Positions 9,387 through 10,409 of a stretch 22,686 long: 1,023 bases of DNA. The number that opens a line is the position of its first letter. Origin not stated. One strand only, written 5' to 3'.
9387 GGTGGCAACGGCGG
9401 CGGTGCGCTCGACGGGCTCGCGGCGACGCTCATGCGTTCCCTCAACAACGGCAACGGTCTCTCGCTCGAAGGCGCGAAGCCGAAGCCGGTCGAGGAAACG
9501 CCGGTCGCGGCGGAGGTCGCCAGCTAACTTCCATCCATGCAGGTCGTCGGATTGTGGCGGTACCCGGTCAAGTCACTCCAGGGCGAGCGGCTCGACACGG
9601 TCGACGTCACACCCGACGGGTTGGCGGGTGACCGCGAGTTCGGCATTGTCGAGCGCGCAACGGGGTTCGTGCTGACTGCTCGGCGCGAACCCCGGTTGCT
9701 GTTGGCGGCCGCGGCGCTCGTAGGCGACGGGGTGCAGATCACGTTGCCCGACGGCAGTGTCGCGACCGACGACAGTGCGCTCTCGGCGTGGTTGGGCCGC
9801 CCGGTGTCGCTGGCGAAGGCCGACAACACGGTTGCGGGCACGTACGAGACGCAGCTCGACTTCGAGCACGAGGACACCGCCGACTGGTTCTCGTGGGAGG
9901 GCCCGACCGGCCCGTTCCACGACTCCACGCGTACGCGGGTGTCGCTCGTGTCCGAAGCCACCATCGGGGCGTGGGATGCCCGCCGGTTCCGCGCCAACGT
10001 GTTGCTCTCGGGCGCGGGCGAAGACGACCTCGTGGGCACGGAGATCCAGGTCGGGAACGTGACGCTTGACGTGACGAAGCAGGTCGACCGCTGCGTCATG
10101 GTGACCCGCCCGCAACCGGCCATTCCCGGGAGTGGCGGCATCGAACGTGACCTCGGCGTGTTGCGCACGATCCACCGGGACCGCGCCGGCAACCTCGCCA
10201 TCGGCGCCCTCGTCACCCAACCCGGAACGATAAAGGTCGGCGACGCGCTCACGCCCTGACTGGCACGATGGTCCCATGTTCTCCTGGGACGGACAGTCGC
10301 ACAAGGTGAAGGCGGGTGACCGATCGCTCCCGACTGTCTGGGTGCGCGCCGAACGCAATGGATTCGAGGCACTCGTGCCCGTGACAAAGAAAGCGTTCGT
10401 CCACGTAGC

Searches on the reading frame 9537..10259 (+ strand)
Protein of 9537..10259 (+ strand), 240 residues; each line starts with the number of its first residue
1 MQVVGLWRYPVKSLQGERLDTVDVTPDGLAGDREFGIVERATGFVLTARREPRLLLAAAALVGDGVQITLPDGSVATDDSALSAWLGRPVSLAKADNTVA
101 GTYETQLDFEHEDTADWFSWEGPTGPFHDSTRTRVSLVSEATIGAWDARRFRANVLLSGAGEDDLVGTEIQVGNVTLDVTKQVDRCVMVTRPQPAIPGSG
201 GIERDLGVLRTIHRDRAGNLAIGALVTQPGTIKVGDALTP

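Call 32: search_protein_families(library=pfam, proteins=[window:9537-10259:+], max_evalue=0.001)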
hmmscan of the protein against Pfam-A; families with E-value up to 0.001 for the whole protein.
window:9537-10259:+ (240 aa): 2 families
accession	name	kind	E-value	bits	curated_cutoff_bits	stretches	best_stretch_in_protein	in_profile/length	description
PF03476.21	MOSC_N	-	4e-18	65.8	25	1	2-119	3-113/119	MOSC N-terminal beta barrel domain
PF03473.23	MOSC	-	1.4e-10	41.7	22.7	1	145-238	31-119/120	MOSC domain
